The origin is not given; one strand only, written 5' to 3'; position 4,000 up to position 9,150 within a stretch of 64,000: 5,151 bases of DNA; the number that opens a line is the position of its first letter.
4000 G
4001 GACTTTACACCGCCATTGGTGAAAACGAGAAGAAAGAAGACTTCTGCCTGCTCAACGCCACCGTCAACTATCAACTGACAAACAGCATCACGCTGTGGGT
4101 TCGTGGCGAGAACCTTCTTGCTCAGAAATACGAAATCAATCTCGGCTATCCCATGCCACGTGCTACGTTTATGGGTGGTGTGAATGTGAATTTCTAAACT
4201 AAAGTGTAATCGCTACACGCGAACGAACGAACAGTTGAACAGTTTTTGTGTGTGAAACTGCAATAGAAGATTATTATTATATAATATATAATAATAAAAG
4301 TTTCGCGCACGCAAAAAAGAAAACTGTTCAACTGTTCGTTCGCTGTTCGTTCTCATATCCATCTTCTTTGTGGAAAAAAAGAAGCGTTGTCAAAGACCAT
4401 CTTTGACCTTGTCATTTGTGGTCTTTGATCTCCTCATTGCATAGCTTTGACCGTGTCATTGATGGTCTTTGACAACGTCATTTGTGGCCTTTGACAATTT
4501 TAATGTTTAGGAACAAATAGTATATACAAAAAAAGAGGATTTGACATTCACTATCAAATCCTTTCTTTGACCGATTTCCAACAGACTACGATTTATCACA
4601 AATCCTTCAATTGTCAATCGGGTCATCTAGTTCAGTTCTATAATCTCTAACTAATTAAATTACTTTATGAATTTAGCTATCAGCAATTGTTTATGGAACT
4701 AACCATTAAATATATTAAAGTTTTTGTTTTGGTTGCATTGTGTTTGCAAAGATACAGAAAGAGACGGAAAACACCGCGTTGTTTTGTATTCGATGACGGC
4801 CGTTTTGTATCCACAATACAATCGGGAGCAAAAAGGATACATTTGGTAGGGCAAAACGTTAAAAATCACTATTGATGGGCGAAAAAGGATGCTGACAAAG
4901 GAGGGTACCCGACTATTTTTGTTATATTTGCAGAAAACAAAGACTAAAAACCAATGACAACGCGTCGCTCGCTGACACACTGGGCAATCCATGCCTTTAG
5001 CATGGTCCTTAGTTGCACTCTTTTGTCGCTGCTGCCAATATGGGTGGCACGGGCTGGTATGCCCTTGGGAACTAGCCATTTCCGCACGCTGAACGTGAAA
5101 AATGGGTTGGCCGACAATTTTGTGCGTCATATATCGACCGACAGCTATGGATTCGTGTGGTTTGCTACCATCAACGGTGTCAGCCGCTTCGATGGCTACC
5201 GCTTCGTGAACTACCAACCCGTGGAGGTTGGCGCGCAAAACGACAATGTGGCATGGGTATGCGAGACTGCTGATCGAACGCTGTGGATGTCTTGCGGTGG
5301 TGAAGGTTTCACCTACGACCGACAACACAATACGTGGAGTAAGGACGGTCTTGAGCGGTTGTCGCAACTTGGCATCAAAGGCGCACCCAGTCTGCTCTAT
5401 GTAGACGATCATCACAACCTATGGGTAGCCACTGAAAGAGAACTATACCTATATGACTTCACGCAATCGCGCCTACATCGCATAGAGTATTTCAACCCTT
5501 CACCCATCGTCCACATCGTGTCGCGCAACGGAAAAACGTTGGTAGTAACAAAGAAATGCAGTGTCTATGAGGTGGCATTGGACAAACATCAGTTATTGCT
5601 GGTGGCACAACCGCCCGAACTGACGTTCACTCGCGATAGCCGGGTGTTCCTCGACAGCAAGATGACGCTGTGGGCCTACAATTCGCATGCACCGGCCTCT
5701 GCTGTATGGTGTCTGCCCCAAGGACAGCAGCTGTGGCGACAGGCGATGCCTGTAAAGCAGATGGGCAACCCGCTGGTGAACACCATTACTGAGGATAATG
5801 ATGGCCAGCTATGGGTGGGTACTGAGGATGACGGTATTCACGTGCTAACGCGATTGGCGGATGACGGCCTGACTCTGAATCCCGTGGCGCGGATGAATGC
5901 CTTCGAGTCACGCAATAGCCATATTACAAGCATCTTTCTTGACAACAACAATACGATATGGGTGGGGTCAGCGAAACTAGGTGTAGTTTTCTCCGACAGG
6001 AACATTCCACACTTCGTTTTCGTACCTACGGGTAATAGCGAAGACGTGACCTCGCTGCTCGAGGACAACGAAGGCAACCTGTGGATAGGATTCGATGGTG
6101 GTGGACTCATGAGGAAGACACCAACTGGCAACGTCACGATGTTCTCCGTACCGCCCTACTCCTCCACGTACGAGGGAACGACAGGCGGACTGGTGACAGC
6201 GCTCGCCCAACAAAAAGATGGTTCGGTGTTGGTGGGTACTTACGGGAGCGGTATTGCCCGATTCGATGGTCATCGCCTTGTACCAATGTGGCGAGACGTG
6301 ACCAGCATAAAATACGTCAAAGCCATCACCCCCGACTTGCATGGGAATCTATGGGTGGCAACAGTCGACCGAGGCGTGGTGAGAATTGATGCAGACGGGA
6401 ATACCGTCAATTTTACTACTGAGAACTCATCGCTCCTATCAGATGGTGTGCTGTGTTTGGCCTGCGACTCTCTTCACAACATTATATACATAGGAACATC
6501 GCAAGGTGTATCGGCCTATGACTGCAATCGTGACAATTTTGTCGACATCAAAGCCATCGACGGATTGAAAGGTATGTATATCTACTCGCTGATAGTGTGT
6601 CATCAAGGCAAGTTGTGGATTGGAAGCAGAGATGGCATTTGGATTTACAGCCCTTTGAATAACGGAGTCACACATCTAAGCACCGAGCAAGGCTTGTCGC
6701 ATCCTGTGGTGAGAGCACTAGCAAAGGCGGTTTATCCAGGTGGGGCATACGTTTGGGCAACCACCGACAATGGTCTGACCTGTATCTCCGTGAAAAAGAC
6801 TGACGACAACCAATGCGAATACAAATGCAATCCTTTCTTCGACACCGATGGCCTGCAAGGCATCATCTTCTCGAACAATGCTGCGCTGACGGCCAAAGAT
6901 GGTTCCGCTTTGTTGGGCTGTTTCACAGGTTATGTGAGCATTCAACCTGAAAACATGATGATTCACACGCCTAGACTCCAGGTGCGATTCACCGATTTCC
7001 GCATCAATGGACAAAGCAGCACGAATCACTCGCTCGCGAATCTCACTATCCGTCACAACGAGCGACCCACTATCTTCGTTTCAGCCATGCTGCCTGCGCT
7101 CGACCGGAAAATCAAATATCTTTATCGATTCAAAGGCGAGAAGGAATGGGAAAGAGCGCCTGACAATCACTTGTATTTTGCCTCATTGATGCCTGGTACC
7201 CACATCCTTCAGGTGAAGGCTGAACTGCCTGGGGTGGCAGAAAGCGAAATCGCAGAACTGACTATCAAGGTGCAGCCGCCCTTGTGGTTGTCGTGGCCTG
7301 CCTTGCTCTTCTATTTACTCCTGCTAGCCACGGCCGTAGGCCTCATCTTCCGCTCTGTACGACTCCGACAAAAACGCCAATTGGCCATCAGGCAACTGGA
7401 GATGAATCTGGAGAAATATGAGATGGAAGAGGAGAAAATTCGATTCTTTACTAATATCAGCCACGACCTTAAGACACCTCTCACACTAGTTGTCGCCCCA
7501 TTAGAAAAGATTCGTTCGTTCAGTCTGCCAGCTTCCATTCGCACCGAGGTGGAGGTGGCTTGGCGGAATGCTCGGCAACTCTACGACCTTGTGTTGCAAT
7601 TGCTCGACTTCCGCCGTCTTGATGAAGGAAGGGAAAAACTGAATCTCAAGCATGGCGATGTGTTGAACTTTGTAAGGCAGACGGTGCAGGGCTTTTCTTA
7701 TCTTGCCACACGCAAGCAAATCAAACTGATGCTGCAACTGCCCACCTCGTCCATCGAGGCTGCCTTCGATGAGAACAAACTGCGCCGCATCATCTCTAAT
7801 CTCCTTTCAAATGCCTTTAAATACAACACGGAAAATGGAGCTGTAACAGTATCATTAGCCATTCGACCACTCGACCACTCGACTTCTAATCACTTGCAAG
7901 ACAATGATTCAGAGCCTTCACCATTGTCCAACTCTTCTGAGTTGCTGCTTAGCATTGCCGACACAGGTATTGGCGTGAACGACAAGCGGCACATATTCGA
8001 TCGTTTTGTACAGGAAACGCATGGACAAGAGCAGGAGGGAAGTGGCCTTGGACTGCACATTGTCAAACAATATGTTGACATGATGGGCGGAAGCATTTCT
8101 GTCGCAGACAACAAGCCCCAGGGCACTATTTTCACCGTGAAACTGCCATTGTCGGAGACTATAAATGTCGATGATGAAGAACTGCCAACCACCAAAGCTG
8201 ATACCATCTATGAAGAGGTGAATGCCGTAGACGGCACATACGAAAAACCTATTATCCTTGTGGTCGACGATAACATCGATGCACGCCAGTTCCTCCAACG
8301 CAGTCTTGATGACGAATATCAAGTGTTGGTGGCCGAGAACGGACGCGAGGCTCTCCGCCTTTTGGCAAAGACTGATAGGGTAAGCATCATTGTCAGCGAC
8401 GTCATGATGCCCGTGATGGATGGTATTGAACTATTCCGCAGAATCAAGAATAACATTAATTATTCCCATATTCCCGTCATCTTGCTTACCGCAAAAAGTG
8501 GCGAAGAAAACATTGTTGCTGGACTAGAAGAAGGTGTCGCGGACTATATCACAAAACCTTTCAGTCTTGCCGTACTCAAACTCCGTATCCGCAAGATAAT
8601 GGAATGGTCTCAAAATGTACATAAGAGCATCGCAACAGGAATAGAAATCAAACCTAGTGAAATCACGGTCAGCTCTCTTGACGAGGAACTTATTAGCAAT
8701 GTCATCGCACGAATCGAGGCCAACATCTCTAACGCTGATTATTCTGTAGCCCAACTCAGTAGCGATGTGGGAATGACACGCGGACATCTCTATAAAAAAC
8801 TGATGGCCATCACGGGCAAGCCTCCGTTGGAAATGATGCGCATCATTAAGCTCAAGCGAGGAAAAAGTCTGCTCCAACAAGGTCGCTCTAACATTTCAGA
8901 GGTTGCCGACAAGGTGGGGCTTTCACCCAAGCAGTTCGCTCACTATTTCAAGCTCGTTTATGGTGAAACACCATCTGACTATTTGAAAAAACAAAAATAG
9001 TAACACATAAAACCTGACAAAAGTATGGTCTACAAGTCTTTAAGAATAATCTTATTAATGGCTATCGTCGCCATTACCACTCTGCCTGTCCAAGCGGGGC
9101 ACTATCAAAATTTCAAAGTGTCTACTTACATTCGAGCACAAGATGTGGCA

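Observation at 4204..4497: Composite ~290-bp element (long AT-cored hairpin plus five 22-bp units) in the 3' flank of a TonB-dependent receptor gene, copy 1 of 2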

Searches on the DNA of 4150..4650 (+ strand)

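Call 61: search_rna_families(source=window, start=4150, end=4650, threshold=evalue, max_evalue=1)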
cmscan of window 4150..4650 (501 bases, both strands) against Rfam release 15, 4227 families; matches with E-value up to 1: 15.
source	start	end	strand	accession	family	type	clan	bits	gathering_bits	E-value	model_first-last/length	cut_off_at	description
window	4220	4346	-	RF04205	MIR2606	Gene; miRNA;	-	32.5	139.7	0.0049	1-165/165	no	MIR2606 microRNA precursor family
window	4224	4342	+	RF04108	mir-2513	Gene; miRNA;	-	31.5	89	0.00033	1-120/120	no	mir-2513 microRNA precursor family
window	4224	4342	+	RF04139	MIR841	Gene; miRNA;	-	29.8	200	0.00033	40-173/212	no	MIR841 microRNA precursor family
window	4224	4342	-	RF04108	mir-2513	Gene; miRNA;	-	29.5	89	0.0011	1-120/120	no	mir-2513 microRNA precursor family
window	4214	4355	-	RF04174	MIR4208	Gene; miRNA;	-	28.2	140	0.031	1-191/191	no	MIR4208 microRNA precursor family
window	4227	4339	+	RF04088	MIR812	Gene; miRNA;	-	26.1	80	0.64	27-179/205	no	MIR812 microRNA precursor family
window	4224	4342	+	RF04127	MIR8007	Gene; miRNA;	-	24.1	195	0.019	44-182/226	no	MIR8007 microRNA precursor family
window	4214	4346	-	RF04051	mir-8517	Gene; miRNA;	-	23.9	70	0.013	1-108/108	no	mir-8517 microRNA precursor family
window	4385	4477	+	RF04149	MIR447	Gene; miRNA;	-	20.2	200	0.077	1-236/236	no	MIR447 microRNA precursor family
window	4528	4650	-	RF01402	STnc150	Gene; sRNA;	-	20.1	60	0.038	66-267/267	5'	STnc150 Hfq binding RNA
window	4248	4310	+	RF00179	GAIT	Cis-reg;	-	20.1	37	0.4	1-71/71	no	GAIT element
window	4229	4327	-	RF00842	MIR403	Gene; miRNA;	-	19.5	70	0.23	1-115/115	no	MIR403 microRNA precursor family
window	4382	4483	+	RF04151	MIR4387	Gene; miRNA;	CL00144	19.4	84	0.29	1-109/109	no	MIR4387 microRNA precursor family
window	4223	4343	-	RF04207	MIR5048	Gene; miRNA;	-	17.1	160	0.084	1-356/356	no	MIR5048 microRNA precursor family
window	4235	4361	-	RF01295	SCARNA7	Gene; snRNA; snoRNA; scaRNA;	-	12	65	0.83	1-330/330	no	Small Cajal body-specific RNA 7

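Call 73: search_dna_similar(query=window:4204-4497:+, collection=plasmids, mode=distant, max_evalue=0.001)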
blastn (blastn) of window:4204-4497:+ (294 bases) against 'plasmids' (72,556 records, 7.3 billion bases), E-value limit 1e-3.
No match.

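Call 74: search_dna_similar(query=window:4204-4497:+, collection=phages, mode=distant, max_evalue=0.001)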
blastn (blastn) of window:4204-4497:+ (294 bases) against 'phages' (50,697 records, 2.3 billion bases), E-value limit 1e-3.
No match.

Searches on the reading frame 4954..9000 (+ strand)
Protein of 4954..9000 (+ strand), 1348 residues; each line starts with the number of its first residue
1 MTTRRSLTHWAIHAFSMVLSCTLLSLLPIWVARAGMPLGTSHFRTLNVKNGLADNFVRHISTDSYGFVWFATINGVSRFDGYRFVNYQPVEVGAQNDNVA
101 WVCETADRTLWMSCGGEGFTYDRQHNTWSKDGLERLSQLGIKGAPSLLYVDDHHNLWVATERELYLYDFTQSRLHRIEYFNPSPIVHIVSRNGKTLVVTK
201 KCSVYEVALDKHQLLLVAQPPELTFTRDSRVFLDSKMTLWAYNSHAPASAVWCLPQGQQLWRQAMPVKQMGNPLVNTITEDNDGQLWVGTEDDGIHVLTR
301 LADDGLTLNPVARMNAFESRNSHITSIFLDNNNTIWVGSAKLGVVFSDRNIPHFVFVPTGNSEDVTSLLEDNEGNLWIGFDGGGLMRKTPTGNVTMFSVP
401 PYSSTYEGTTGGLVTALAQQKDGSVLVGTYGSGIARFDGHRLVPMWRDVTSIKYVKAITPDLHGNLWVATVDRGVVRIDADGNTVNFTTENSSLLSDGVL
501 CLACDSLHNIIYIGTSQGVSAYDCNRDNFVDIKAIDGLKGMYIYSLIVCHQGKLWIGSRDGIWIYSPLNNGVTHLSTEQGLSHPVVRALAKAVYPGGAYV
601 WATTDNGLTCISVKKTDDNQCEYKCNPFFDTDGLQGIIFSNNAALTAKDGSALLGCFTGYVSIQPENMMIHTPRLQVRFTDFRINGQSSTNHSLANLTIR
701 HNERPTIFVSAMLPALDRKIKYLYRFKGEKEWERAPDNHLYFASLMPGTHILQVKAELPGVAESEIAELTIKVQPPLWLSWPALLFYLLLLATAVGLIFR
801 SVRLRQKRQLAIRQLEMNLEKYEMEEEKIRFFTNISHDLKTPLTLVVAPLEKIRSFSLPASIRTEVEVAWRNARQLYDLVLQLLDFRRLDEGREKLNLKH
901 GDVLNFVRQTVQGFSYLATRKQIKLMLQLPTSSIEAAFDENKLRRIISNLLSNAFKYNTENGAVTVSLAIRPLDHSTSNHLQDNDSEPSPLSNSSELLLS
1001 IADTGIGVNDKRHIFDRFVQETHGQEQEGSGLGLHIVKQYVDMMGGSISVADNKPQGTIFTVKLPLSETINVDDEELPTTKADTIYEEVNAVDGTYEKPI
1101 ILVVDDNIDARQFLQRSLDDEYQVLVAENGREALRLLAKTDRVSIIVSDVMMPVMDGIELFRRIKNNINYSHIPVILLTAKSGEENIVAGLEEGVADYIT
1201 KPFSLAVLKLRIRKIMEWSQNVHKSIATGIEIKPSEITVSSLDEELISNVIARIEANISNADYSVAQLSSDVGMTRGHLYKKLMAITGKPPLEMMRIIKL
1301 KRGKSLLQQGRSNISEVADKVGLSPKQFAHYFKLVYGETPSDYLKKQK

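Call 12: search_protein_families(library=pfam, proteins=[window:4954-9000:+])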
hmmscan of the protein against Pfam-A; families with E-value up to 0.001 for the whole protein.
window:4954-9000:+ (1348 aa): 7 families
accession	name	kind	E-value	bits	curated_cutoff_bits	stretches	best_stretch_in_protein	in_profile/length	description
PF07494.17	Reg_prop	-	1.6e-28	95.5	20.4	0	273-292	5-24/24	Two component regulator propeller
PF00072.30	Response_reg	-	2.1e-25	89.5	30.2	1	1101-1212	1-110/111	Response regulator receiver domain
PF02518.31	HATPase_c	-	7.8e-24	84.7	26.4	1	939-1067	2-110/111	Histidine kinase-, DNA gyrase B-, and HSP90-like ATPase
PF12833.13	HTH_18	-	1.2e-11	45.2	33.6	1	1269-1345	2-79/80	Helix-turn-helix domain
PF00512.31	HisKA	-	1.5e-08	35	26.9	1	828-892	2-66/66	His Kinase A (phospho-acceptor) domain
PF00165.29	HTH_AraC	-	5.3e-08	33.2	26.6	1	1308-1345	2-42/42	Bacterial regulatory helix-turn-helix proteins, AraC family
PF08450.18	SGL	-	0.00015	21.9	26.3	0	156-340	6-163/246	SMP-30/Gluconolactonase/LRE-like region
